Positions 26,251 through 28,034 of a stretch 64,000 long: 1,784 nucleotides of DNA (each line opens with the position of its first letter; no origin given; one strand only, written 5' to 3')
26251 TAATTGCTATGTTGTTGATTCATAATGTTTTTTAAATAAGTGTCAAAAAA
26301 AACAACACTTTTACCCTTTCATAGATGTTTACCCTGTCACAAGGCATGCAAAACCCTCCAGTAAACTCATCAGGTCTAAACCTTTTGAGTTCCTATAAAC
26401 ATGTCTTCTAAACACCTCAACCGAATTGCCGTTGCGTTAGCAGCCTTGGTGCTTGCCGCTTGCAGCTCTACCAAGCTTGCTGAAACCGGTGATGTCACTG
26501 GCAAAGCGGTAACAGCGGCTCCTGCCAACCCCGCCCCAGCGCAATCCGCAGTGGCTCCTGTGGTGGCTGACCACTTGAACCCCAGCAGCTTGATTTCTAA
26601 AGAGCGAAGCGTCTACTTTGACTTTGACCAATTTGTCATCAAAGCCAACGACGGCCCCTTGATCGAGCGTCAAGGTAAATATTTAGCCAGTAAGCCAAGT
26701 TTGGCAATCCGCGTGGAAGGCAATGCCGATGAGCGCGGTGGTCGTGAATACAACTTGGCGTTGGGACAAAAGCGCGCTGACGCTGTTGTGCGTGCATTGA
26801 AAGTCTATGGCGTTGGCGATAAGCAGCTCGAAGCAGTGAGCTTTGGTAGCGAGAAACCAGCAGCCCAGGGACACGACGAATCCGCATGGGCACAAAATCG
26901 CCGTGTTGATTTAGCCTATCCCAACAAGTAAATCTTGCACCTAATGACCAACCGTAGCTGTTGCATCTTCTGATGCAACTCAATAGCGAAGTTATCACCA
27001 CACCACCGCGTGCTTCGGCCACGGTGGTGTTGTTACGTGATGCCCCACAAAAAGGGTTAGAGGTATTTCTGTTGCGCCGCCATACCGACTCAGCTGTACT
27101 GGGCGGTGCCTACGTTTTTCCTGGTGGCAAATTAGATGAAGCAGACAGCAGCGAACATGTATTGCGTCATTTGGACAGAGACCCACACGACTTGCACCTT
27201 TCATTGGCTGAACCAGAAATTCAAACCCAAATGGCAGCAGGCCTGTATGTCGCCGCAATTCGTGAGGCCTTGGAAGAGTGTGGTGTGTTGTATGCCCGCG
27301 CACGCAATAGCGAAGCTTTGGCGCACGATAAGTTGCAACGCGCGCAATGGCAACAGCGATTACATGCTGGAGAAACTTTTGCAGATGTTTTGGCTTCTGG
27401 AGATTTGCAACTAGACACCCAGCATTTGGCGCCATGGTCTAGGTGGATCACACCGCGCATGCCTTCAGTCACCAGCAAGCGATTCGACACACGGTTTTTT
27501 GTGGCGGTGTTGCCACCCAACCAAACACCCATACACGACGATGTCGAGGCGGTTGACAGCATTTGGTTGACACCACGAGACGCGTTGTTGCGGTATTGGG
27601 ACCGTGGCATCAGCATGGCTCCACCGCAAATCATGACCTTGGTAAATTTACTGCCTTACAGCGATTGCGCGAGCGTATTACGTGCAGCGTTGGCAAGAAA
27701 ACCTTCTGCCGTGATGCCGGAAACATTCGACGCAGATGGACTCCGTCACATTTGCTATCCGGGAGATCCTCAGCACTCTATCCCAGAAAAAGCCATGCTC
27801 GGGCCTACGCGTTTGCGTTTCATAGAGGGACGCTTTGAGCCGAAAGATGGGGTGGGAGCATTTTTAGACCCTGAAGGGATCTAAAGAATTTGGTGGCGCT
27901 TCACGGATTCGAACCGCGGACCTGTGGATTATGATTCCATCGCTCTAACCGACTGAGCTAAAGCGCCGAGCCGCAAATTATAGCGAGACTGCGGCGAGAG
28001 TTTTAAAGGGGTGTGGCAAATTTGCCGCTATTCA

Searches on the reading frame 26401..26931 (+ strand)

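Call 70: search_protein_families(library=pfam, proteins=[window:26401-26931:+], max_evalue=0.001)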
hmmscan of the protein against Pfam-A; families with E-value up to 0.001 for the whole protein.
window:26401-26931:+ (176 aa): 1 family
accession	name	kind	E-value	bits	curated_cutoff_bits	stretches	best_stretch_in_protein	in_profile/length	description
PF00691.25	OmpA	-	1.3e-16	61.2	27.2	1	72-167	1-98/98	OmpA family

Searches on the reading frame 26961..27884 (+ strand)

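Call 70: search_protein_families(library=pfam, proteins=[window:26961-27884:+], max_evalue=0.001)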
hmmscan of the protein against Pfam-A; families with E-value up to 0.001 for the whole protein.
window:26961-27884:+ (307 aa): 1 family
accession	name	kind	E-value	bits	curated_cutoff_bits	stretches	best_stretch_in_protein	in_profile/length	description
PF00293.34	NUDIX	-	5.6e-07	30.1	21.1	0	17-64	3-44/134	NUDIX domain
